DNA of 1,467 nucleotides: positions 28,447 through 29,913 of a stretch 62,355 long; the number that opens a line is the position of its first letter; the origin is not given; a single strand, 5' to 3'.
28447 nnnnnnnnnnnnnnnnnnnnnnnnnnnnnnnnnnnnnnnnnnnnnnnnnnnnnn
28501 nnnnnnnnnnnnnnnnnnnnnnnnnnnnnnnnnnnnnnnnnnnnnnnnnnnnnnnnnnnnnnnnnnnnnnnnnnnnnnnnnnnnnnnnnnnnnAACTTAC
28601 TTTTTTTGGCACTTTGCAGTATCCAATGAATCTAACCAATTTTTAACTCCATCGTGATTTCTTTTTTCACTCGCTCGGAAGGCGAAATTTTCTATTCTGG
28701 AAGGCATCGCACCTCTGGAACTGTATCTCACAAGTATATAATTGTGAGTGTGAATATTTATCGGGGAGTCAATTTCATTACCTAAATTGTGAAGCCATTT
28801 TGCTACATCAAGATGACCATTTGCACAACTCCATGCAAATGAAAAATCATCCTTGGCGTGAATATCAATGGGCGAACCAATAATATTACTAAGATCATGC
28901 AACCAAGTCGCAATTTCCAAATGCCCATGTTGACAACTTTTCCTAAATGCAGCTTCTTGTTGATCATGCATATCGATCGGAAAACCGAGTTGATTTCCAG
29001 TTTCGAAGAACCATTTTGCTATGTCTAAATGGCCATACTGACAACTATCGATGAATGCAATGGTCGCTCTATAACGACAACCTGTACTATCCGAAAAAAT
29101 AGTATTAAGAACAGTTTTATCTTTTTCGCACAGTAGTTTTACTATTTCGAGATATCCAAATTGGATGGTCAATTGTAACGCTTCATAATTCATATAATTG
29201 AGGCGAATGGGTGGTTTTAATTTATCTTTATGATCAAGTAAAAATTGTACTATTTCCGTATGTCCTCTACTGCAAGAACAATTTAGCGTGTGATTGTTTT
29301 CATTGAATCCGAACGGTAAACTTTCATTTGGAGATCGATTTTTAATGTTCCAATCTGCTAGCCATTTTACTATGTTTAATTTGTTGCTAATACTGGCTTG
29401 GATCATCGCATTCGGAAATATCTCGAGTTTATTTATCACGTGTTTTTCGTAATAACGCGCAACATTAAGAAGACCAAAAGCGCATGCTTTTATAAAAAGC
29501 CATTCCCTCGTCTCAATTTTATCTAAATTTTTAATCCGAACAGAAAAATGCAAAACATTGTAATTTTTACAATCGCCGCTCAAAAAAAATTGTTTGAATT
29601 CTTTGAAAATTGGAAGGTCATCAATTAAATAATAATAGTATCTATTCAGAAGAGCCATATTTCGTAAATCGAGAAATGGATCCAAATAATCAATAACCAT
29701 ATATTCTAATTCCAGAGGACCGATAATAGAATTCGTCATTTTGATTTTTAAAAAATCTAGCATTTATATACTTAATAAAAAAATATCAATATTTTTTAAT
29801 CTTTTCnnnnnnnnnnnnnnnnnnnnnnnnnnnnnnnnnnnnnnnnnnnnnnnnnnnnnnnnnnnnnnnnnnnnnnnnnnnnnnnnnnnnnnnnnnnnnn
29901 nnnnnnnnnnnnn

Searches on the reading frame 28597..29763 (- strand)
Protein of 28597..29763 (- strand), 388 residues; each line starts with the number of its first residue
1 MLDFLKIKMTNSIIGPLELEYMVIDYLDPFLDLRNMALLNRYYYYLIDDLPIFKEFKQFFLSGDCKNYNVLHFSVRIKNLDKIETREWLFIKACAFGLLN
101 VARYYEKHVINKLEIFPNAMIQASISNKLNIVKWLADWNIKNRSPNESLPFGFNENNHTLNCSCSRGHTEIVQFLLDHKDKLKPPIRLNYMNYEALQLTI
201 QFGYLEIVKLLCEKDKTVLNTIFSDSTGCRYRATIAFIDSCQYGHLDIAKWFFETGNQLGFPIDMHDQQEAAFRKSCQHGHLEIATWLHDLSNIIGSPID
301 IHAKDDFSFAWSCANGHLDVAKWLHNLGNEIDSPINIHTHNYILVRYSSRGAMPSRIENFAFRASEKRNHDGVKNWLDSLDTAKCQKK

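Call 17: search_protein_families(library=pfam, proteins=[window:28597-29763:-], max_evalue=0.001)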
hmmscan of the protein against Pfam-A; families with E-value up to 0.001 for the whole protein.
window:28597-29763:- (388 aa): 5 families
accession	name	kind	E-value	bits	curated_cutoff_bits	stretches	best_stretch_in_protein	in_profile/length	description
PF12796.13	Ank_2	-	1.3e-19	71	27.3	2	121-215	2-83/90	Ankyrin repeats (3 copies)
PF13637.12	Ank_4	-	1.6e-14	54.1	22.7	1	241-289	5-50/50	Ankyrin repeats (many copies)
PF13857.12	Ank_5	-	4.8e-11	43.2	27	0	156-177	16-37/56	Ankyrin repeats (many copies)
PF13606.12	Ank_3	-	3.1e-10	39.7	22.3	0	160-179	6-25/30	Ankyrin repeat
PF00023.36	Ank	-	3.6e-10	40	21.1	0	162-178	8-24/33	Ankyrin repeat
